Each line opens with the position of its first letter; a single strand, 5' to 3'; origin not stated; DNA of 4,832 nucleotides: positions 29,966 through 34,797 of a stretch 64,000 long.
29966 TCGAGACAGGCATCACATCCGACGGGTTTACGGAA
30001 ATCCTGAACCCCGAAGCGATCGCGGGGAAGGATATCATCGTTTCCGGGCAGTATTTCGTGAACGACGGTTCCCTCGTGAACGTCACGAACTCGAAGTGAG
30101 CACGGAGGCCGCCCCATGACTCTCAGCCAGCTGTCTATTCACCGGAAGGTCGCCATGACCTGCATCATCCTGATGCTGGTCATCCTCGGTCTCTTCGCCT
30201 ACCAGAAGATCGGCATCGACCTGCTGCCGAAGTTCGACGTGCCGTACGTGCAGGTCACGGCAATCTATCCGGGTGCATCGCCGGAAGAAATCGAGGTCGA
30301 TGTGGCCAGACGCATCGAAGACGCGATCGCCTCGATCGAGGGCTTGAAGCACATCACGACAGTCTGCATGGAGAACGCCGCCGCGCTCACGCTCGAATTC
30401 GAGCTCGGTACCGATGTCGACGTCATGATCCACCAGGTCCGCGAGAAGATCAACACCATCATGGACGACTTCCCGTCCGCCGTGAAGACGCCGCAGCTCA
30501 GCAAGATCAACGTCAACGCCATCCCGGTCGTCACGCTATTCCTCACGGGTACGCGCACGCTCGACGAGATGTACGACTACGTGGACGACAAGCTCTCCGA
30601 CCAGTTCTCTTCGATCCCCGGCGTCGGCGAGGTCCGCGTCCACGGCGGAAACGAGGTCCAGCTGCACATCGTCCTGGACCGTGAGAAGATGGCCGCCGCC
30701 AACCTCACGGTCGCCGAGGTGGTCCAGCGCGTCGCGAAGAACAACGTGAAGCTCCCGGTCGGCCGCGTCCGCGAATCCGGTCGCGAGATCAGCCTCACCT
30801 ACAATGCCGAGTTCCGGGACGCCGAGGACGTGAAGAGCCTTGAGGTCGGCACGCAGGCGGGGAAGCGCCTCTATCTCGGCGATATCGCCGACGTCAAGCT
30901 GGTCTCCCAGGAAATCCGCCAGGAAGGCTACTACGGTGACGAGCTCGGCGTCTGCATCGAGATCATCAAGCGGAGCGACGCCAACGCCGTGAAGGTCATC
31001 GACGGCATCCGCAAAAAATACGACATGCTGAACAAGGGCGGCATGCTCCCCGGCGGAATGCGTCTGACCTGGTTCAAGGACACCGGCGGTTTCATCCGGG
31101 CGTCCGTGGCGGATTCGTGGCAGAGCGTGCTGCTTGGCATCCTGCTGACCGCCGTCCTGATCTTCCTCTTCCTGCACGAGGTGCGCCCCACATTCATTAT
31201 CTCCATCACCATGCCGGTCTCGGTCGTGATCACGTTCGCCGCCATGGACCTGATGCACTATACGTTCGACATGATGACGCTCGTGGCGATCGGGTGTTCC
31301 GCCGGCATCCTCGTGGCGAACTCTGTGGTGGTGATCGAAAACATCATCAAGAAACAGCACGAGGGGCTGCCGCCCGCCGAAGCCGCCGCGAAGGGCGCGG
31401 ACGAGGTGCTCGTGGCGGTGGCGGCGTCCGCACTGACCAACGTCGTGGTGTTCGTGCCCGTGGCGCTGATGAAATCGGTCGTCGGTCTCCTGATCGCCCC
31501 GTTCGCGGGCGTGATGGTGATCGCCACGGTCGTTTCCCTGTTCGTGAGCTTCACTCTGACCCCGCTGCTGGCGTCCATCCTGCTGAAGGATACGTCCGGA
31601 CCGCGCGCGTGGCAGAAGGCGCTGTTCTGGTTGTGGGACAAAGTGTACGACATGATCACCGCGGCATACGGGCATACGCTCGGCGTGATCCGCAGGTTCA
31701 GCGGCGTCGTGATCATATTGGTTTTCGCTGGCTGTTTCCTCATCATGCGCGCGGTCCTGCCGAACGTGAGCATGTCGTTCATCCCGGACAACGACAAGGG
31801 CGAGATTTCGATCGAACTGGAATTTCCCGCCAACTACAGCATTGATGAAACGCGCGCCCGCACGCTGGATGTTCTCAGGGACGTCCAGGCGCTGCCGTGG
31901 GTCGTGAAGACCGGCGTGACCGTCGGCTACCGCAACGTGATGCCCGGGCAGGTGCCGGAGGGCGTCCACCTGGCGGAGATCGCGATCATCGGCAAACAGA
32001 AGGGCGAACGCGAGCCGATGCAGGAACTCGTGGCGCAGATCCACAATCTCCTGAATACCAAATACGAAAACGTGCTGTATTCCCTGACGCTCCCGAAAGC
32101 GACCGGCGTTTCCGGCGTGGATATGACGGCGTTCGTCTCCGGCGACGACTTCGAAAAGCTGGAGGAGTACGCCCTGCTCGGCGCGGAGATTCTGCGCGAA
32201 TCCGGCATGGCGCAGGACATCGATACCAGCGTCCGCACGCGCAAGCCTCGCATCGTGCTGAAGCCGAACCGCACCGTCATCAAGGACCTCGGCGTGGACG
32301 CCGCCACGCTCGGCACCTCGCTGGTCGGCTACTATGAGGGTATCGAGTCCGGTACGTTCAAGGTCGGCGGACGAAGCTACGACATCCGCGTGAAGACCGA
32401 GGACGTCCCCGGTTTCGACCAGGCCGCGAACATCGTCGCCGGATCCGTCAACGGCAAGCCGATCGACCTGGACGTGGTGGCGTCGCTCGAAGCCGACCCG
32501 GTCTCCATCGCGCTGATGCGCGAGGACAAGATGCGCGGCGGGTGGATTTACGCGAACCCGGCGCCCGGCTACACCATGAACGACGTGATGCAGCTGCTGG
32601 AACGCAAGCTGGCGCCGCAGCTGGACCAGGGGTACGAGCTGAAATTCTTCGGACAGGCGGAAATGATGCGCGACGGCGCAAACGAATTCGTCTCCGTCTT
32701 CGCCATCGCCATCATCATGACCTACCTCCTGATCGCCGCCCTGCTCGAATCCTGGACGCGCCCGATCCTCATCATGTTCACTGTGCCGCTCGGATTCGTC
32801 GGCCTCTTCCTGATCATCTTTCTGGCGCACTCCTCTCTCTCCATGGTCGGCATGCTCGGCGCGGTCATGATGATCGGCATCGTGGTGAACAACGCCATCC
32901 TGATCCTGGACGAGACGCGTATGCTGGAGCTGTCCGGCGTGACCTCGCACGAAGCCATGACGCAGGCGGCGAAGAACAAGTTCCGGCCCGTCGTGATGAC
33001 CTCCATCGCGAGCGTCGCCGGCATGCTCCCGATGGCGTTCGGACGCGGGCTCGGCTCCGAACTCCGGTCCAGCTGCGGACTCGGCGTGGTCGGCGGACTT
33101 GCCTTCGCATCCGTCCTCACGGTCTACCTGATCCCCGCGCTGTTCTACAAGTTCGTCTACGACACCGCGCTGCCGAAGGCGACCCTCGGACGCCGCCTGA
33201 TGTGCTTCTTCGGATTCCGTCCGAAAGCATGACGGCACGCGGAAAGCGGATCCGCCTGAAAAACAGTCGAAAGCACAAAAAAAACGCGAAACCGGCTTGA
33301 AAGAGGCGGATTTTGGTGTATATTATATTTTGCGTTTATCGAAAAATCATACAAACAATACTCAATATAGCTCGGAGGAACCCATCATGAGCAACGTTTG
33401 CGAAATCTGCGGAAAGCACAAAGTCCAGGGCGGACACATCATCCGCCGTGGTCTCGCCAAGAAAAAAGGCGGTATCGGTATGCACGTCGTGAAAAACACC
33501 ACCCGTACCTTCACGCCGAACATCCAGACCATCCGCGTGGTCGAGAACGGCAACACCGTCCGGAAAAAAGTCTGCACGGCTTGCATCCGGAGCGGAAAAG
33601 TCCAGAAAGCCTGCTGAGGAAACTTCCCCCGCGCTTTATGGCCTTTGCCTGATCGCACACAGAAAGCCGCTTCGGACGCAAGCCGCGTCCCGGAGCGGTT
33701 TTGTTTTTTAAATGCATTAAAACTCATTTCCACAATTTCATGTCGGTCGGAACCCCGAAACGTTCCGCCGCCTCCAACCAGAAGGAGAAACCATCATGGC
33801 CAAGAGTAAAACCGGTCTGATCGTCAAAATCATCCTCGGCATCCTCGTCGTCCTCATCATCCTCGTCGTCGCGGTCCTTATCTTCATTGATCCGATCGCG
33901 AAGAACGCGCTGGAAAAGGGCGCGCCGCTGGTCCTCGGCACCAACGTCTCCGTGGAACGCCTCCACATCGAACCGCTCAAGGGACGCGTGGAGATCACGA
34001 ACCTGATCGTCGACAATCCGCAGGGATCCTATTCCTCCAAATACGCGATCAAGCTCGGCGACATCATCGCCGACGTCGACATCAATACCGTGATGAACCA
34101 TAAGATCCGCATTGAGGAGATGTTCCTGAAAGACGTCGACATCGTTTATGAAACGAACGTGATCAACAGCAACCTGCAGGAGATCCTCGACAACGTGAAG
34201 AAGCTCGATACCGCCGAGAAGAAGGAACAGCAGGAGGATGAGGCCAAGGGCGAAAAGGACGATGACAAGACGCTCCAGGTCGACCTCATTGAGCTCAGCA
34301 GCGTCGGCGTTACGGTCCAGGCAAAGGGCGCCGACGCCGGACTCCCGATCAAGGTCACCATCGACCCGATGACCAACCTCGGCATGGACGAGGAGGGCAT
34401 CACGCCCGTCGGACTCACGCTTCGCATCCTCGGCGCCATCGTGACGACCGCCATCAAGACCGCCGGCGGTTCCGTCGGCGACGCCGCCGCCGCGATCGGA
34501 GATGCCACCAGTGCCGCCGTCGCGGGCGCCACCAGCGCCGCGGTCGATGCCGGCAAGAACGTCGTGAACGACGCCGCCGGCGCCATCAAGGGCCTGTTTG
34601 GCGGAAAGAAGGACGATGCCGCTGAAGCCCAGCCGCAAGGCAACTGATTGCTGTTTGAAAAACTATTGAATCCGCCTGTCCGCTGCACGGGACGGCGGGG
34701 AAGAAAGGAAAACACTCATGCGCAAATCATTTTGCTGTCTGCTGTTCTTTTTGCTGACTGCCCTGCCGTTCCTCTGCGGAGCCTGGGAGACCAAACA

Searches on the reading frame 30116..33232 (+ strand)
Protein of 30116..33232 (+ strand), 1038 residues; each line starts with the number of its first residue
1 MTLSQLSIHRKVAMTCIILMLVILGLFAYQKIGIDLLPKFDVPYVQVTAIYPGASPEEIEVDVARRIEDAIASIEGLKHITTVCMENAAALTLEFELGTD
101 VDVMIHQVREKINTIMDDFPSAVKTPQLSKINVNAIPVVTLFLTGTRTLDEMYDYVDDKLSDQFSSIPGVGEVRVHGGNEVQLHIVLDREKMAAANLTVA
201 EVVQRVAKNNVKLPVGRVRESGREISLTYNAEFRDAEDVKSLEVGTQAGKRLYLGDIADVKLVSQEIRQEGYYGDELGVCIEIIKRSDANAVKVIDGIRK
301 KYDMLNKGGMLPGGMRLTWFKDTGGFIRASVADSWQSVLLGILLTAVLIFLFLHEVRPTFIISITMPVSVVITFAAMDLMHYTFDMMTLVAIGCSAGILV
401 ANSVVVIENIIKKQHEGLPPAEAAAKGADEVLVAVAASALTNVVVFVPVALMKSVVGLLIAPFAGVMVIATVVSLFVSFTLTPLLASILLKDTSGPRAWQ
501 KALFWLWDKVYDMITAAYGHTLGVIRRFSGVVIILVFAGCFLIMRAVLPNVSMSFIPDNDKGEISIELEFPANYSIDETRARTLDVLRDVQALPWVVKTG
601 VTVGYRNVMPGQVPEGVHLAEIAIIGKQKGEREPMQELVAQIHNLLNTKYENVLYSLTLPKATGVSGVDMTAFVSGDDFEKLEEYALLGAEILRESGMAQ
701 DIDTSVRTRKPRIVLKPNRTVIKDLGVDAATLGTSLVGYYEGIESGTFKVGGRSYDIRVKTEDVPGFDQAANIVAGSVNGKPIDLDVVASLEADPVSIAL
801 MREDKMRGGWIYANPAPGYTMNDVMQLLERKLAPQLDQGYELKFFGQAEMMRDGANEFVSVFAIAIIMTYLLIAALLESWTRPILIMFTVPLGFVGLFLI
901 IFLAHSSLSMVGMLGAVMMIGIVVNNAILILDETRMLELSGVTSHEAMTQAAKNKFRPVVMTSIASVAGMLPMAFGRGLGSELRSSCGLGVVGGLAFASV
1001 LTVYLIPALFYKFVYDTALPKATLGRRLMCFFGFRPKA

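Call 66: search_protein_families(library=pfam, proteins=[window:30116-33232:+], max_evalue=0.01)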
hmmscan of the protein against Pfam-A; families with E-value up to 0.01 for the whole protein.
window:30116-33232:+ (1038 aa): 1 family
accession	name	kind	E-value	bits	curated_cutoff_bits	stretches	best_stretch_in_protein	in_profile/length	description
PF00873.25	ACR_tran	-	1.7e-211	705.2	28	1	4-1013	2-1020/1021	AcrB/AcrD/AcrF family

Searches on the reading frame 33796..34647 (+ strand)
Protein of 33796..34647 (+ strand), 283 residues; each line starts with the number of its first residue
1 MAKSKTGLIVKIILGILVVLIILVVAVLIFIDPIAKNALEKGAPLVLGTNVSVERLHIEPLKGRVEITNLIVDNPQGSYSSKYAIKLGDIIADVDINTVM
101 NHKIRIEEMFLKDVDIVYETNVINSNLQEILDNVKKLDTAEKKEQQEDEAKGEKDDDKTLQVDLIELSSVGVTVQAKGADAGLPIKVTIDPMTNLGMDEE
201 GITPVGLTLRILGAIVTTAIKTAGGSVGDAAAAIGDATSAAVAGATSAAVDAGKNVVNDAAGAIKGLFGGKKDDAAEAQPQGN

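Call 66: search_protein_families(library=pfam, proteins=[window:33796-34647:+], max_evalue=0.01)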
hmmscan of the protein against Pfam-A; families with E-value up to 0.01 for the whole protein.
window:33796-34647:+ (283 aa): 1 family
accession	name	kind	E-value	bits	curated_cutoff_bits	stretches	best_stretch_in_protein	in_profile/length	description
PF05359.17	DUF748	-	2.7e-12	46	50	1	8-180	13-172/1037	Domain of Unknown Function (DUF748)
